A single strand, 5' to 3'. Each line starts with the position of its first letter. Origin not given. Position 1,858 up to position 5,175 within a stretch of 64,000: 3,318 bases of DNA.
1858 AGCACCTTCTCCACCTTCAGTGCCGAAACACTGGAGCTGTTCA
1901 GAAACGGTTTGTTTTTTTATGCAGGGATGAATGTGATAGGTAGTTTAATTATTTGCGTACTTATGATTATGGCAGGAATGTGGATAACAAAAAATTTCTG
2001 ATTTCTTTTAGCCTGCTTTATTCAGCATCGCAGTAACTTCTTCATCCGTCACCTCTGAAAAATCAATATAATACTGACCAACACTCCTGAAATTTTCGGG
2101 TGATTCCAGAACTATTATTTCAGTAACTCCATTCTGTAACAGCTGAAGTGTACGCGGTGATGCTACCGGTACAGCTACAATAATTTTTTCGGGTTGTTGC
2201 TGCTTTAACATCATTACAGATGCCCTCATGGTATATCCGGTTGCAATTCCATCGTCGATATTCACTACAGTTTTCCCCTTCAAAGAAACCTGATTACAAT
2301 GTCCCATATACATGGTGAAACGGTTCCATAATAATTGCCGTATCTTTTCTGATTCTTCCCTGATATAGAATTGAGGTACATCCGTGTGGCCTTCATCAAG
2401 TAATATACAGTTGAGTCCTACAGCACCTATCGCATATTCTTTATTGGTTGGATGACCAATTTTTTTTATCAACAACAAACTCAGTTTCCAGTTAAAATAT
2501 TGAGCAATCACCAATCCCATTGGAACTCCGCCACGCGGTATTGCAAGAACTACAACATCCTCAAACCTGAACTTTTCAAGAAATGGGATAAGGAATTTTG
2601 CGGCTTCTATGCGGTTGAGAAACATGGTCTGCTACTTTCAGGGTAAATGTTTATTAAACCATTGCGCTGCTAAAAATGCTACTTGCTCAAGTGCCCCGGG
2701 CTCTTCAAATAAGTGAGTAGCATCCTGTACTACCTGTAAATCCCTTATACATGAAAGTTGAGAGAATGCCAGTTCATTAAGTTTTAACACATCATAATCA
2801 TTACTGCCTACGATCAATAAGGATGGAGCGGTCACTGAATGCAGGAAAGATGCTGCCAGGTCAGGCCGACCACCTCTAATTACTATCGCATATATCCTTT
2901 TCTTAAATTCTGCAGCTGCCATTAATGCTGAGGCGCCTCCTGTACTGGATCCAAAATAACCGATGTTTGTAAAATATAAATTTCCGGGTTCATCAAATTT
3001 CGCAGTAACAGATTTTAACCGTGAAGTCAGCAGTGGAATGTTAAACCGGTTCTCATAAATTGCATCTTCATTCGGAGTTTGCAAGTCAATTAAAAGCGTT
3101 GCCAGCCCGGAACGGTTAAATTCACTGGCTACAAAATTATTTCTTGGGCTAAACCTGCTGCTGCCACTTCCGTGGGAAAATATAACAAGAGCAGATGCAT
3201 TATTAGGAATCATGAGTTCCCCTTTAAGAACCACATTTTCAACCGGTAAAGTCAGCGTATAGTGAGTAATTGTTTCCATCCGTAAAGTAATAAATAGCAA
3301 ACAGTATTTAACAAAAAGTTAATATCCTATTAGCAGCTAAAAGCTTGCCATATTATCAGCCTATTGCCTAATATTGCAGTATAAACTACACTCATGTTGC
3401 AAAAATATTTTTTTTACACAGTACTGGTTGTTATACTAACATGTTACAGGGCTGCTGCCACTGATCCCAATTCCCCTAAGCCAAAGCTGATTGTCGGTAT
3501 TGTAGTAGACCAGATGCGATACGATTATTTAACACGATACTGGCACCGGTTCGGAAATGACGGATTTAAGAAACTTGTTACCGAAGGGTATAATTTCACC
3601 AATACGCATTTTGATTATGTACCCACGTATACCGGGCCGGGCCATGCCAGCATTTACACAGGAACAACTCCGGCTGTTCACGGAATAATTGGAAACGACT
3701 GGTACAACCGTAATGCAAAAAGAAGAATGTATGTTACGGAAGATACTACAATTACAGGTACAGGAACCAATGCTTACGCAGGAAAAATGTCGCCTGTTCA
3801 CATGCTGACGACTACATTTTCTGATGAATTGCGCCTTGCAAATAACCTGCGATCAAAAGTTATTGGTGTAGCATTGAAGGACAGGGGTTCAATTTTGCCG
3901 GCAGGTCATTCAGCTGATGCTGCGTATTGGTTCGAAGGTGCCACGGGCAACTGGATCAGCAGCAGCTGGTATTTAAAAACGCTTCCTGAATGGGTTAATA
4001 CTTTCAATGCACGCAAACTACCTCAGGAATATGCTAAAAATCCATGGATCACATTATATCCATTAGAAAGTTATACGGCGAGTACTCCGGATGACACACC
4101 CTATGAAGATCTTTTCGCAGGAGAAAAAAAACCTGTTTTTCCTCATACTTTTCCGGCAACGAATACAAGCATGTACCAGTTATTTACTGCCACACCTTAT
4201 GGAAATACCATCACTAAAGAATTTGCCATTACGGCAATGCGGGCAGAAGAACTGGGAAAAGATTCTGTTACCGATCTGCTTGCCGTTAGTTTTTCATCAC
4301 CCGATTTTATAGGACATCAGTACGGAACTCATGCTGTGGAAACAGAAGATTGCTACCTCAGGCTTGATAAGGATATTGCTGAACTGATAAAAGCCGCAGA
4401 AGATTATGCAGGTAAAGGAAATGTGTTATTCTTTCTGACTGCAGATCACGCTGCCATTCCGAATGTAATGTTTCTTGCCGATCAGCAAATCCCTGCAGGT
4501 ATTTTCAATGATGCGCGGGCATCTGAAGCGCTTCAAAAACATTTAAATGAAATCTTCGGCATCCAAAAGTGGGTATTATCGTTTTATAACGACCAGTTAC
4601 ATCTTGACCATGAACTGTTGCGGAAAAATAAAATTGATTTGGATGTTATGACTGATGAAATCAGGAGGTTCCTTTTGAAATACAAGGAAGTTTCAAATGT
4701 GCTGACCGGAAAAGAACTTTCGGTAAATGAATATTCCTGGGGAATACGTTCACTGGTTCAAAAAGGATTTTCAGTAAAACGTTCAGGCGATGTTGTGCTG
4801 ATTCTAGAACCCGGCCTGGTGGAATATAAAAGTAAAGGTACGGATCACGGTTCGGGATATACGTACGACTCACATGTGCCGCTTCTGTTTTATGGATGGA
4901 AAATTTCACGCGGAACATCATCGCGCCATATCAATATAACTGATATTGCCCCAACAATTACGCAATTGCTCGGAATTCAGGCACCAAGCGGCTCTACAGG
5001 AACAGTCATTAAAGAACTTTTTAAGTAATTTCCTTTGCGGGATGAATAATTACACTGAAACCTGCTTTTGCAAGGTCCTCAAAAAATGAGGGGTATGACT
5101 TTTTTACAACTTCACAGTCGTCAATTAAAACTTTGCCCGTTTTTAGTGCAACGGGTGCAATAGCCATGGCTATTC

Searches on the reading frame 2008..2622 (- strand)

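Call 76: search_protein_families(library=pfam, proteins=[window:2008-2622:-], max_evalue=0.00001)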
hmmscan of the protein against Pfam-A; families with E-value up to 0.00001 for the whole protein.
window:2008-2622:- (204 aa): 1 family
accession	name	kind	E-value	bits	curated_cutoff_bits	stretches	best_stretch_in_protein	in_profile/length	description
PF00156.33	Pribosyltran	-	1.8e-16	60.3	26.3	1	14-187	17-156/158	Phosphoribosyl transferase domain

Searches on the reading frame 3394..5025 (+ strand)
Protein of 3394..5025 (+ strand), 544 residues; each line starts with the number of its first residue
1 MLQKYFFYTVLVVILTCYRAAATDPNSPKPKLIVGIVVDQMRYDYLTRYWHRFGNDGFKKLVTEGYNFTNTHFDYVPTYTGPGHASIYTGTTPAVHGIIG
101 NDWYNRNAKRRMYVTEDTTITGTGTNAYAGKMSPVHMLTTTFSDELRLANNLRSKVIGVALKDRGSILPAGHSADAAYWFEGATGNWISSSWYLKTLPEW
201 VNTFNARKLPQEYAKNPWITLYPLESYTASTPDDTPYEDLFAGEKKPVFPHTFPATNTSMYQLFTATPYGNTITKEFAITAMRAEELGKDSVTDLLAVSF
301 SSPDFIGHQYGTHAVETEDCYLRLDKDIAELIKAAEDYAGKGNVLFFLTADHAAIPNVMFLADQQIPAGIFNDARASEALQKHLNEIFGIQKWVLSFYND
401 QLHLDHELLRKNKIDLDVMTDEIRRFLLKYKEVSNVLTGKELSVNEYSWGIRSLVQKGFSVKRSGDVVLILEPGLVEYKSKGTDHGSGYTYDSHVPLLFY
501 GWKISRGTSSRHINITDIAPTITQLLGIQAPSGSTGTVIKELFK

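Call 76: search_protein_families(library=pfam, proteins=[window:3394-5025:+], max_evalue=0.00001)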
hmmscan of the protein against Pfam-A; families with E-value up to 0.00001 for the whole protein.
window:3394-5025:+ (544 aa): 2 families
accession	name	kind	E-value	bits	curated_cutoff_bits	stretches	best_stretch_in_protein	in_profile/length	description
PF01663.27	Phosphodiest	-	8.6e-43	147.7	23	1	34-484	2-330/342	Type I phosphodiesterase / nucleotide pyrophosphatase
PF00884.28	Sulfatase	-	3e-06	27.2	25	0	32-104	2-73/301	Sulfatase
